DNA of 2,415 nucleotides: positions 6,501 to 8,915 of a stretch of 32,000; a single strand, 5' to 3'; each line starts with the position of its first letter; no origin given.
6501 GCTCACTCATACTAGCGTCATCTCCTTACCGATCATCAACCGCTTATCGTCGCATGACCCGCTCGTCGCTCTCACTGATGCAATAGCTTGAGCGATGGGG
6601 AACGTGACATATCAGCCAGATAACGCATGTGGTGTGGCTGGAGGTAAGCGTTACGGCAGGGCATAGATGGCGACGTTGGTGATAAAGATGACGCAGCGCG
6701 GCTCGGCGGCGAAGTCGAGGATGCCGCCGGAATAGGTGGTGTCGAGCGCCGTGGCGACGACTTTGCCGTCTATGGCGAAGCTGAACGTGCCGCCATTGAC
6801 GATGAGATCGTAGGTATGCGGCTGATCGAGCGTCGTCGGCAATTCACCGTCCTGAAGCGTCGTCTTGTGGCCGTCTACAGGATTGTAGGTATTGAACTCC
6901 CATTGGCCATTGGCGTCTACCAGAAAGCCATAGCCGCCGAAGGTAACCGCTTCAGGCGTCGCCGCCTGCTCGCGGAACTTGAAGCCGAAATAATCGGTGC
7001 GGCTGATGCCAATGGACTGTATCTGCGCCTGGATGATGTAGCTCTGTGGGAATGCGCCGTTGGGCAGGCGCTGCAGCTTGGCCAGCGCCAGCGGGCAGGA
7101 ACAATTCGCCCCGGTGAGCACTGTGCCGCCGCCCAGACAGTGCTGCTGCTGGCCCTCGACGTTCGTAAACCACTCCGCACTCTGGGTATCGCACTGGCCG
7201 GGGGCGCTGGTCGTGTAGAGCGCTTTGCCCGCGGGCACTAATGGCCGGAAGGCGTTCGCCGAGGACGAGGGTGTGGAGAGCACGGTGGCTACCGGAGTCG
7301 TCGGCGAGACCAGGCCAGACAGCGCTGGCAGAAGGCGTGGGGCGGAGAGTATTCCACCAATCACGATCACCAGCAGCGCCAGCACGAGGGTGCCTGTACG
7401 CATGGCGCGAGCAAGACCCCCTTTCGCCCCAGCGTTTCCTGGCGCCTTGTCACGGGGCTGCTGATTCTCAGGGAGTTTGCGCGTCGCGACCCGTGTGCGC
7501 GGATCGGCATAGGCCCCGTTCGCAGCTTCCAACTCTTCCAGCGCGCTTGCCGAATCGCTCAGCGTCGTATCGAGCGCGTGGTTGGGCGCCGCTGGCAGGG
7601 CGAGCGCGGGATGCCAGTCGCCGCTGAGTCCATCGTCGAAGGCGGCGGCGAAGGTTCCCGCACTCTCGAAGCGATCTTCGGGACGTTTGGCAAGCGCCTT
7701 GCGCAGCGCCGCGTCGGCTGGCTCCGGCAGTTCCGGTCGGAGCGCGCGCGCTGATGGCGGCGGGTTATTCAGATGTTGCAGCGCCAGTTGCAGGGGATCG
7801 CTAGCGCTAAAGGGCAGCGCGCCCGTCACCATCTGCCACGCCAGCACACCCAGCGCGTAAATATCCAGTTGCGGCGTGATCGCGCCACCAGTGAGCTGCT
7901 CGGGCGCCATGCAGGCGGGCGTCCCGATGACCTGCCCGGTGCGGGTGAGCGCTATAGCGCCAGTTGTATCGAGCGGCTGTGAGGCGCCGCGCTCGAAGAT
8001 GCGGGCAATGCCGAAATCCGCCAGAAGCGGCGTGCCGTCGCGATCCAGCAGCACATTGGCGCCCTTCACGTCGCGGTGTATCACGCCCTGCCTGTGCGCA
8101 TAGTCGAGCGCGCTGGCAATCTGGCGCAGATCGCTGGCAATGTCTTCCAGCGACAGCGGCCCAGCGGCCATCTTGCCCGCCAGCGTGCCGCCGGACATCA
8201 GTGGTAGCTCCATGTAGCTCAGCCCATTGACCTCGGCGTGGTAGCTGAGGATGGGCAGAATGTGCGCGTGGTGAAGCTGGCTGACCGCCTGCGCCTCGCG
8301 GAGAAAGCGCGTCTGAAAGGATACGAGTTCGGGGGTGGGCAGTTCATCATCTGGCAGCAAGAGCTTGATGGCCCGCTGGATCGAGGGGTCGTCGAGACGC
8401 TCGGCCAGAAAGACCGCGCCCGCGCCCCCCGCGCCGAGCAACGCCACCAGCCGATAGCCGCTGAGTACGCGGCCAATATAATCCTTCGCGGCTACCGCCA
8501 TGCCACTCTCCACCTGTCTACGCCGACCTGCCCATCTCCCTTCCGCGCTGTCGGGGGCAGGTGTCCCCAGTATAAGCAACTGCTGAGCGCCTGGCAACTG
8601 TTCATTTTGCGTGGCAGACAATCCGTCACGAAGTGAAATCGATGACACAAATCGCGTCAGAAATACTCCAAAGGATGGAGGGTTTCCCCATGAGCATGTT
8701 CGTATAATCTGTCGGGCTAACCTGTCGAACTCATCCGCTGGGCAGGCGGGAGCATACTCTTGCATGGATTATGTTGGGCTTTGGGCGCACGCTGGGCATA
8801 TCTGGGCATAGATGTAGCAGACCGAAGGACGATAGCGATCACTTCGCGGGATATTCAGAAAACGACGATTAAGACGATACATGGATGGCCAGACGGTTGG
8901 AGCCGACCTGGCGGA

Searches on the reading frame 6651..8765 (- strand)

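Call 5: search_protein_families(library=pfam, proteins=[window:6651-8765:-], max_evalue=0.01)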
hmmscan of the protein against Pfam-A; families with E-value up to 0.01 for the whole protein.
window:6651-8765:- (704 aa): 2 families
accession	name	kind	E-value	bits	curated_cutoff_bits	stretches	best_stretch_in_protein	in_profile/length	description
PF00069.31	Pkinase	-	3.2e-36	125.5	31.7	1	104-367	1-253/263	Protein kinase domain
PF07714.23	PK_Tyr_Ser-Thr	-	1.4e-23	84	23.1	1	107-365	4-248/258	Protein tyrosine and serine/threonine kinase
